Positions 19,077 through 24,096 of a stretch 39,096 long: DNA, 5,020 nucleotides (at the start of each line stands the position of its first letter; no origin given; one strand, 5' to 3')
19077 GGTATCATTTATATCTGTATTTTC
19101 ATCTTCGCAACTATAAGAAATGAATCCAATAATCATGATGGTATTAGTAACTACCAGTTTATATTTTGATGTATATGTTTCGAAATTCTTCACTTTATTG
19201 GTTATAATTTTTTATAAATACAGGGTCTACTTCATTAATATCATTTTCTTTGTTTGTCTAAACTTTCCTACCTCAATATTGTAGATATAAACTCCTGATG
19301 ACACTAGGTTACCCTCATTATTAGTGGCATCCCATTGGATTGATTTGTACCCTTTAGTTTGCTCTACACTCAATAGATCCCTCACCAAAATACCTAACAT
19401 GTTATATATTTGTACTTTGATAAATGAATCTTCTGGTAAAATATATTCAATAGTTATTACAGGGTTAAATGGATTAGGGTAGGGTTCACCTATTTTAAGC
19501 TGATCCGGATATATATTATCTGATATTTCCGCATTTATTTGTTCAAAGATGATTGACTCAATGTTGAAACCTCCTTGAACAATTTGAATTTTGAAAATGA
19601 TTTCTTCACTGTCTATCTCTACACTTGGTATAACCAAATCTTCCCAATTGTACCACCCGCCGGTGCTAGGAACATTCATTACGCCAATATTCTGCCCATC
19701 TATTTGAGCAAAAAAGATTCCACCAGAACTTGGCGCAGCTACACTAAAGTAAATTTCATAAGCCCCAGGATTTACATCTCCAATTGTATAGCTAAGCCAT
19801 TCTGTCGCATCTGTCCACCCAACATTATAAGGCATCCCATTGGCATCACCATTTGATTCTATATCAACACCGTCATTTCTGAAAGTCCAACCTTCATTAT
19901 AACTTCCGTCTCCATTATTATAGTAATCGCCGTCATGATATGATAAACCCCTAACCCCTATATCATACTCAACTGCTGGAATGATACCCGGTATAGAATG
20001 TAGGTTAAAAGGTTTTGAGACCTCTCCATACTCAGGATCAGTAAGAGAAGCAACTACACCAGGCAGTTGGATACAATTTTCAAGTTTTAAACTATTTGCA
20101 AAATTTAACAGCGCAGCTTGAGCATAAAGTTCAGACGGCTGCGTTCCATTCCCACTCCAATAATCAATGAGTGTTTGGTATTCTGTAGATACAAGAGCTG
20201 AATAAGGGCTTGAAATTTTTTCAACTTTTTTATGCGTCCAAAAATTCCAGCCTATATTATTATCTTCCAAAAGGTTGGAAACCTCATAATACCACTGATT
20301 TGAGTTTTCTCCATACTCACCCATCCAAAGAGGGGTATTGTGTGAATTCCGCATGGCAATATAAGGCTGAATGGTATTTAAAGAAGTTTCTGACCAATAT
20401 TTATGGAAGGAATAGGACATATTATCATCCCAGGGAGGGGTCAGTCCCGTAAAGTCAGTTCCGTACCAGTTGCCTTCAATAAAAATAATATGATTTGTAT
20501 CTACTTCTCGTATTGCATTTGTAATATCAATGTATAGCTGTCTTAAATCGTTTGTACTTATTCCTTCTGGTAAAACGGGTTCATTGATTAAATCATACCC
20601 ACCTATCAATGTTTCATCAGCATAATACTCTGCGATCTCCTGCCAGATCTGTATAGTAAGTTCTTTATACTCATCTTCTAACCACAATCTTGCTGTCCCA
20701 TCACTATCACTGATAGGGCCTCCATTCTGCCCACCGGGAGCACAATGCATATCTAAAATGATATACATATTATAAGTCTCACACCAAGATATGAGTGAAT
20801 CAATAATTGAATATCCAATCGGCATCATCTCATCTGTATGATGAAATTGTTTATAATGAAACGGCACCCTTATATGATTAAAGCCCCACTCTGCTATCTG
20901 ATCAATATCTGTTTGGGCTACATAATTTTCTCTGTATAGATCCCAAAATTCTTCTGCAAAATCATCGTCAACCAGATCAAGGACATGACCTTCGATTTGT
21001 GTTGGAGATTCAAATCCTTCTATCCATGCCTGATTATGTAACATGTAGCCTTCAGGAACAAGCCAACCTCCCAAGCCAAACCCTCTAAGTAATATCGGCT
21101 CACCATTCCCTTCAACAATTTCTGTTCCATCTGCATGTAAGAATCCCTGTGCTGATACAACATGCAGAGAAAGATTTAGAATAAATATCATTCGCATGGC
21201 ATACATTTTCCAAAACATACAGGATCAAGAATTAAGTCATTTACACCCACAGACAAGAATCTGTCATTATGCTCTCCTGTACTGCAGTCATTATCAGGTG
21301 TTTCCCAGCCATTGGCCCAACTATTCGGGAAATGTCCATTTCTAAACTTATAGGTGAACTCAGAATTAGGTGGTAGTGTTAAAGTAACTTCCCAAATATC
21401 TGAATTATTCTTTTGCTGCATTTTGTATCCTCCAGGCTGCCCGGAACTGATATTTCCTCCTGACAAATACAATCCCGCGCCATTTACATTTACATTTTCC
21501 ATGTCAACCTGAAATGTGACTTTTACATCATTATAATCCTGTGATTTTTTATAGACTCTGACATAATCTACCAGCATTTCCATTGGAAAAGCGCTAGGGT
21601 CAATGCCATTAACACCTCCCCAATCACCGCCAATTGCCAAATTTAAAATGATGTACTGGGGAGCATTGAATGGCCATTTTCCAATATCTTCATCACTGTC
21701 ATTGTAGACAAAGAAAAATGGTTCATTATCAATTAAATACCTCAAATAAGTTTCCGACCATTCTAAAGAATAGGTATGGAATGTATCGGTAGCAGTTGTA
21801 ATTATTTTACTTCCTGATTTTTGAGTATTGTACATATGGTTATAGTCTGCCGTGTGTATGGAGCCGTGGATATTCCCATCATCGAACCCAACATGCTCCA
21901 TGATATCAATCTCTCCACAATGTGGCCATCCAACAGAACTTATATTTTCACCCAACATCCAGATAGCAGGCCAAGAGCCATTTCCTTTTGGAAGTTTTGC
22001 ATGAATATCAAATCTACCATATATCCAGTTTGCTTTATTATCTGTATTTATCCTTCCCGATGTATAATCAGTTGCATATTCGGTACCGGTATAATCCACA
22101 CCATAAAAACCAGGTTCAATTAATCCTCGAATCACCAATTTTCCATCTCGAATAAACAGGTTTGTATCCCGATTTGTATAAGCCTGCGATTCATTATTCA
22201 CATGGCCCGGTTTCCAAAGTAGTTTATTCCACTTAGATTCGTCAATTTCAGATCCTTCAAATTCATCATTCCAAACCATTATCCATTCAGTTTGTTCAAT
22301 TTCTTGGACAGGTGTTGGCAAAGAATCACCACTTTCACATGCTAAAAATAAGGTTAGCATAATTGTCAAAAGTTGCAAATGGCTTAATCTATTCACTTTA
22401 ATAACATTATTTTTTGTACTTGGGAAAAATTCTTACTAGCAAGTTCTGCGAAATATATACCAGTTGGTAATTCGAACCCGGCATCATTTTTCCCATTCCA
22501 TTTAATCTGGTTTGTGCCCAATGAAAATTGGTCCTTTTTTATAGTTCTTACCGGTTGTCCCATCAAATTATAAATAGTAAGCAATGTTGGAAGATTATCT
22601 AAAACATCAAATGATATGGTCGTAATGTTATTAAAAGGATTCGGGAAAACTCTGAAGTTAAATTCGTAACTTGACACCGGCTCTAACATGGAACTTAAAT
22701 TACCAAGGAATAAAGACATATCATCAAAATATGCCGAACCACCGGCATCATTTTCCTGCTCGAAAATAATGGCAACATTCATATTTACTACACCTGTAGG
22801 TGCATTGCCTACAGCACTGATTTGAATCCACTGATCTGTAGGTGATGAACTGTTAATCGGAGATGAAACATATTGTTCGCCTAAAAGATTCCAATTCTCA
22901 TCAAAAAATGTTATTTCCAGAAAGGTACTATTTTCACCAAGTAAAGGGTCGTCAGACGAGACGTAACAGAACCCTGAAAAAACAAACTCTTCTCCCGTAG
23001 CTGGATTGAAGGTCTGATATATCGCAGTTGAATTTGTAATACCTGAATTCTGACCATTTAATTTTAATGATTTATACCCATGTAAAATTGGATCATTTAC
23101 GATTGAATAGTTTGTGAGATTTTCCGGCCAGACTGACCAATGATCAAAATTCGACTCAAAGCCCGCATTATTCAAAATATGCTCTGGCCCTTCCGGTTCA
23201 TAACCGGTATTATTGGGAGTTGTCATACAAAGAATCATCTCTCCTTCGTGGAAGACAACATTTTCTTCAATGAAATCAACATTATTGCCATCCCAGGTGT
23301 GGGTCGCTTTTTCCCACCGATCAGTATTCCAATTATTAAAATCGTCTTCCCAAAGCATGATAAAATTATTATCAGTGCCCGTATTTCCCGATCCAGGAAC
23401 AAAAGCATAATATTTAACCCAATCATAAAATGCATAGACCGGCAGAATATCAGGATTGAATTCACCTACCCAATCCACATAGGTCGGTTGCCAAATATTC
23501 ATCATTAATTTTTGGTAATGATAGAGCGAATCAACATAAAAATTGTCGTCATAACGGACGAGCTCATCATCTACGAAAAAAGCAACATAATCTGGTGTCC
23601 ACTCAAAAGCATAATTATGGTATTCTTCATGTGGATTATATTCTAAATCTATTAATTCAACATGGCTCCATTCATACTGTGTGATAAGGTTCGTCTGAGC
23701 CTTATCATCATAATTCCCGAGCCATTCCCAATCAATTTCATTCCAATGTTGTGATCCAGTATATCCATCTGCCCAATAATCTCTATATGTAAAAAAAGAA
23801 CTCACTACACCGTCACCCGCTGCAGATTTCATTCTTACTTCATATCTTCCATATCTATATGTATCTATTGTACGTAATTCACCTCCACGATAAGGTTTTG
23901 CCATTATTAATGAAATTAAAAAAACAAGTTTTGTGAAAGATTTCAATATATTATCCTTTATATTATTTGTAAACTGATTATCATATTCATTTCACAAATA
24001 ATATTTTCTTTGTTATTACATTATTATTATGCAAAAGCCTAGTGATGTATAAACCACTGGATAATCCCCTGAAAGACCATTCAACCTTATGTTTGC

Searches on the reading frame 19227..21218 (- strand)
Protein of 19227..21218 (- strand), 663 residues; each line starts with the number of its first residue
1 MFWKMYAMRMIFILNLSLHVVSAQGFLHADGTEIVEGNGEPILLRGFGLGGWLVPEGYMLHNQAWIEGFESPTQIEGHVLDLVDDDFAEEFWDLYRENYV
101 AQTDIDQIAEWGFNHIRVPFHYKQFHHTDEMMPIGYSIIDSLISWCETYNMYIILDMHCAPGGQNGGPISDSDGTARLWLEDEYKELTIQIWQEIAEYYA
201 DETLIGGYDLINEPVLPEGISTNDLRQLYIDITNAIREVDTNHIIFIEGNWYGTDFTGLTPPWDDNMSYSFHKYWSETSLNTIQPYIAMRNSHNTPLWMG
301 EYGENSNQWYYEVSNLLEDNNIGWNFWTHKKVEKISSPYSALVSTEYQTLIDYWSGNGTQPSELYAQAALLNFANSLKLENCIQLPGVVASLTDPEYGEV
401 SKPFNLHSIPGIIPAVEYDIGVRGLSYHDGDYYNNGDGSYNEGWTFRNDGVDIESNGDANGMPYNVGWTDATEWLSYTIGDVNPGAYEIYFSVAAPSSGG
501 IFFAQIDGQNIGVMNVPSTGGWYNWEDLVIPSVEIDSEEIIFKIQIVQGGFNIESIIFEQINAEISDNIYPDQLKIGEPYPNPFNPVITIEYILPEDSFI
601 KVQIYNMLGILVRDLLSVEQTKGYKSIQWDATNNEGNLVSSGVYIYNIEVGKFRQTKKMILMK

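Call 3: search_protein_families(library=pfam, proteins=[window:19227-21218:-], max_evalue=0.01)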
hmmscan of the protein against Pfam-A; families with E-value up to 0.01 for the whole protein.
window:19227-21218:- (663 aa): 6 families
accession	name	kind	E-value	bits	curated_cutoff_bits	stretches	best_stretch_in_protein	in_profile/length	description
PF00150.24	Cellulase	-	6.1e-30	105.1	23.5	1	98-329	20-268/272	Cellulase (glycosyl hydrolase family 5)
PF18099.7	CBM_35_2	-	1.9e-11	44.5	23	1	447-554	1-108/112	Carbohydrate binding module (family 35)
PF03422.21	CBM_6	-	1.4e-10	42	28.9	1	448-559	8-124/125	Carbohydrate binding module (family 6)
PF18962.6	Por_Secre_tail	-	2.7e-08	34.4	27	1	580-660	2-74/75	Secretion system C-terminal sorting domain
PF13860.13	FlgD_ig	-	1.9e-07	31.4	27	1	590-648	14-73/79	FlgD Ig-like domain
PF13585.12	CHU_C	-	5.6e-05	23.6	27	1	589-658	19-81/86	CHU_C Type IX secretion signal domain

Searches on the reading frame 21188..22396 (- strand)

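Call 3: search_protein_families(library=pfam, proteins=[window:21188-22396:-], max_evalue=0.01)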
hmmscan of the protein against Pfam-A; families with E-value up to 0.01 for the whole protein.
window:21188-22396:- (402 aa): 3 families
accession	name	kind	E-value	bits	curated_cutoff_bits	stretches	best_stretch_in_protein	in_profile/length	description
PF00722.28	Glyco_hydro_16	-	5.1e-23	81.9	22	1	106-264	28-167/175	Glycosyl hydrolases family 16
PF03935.22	SKN1_KRE6_Sbg1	-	1.1e-10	41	30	1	200-289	359-456/501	Beta-glucan synthesis-associated protein SKN1/KRE6/Sbg1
PF00686.25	CBM_20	-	0.0017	18.6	23.3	1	291-353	2-68/97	Starch binding domain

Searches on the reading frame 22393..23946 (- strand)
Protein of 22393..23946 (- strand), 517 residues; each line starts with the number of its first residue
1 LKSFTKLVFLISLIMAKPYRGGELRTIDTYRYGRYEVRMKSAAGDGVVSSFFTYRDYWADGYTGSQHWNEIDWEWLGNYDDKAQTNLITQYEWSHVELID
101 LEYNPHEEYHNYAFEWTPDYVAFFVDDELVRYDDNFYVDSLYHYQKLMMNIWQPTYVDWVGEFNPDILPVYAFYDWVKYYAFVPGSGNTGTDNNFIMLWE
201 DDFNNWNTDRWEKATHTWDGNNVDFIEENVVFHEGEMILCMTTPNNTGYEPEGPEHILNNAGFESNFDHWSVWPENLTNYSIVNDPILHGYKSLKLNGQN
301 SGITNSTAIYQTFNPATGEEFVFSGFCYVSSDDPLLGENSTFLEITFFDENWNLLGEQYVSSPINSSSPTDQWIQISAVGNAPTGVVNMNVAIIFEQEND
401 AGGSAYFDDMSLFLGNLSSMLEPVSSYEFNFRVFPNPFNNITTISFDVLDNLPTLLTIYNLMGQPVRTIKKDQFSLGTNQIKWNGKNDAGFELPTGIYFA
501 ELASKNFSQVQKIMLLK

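Call 27: search_protein_families(library=pfam, proteins=[window:22393-23946:-], max_evalue=0.001)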
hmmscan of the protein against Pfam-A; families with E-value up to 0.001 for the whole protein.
window:22393-23946:- (517 aa): 3 families
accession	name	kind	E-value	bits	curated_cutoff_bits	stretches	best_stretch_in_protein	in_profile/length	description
PF00722.28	Glyco_hydro_16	-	2e-26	92.9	22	1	12-138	23-140/175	Glycosyl hydrolases family 16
PF18962.6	Por_Secre_tail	-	1.2e-08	35.5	27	1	433-514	1-74/75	Secretion system C-terminal sorting domain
PF13860.13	FlgD_ig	-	7e-07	29.6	27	1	456-504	27-75/79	FlgD Ig-like domain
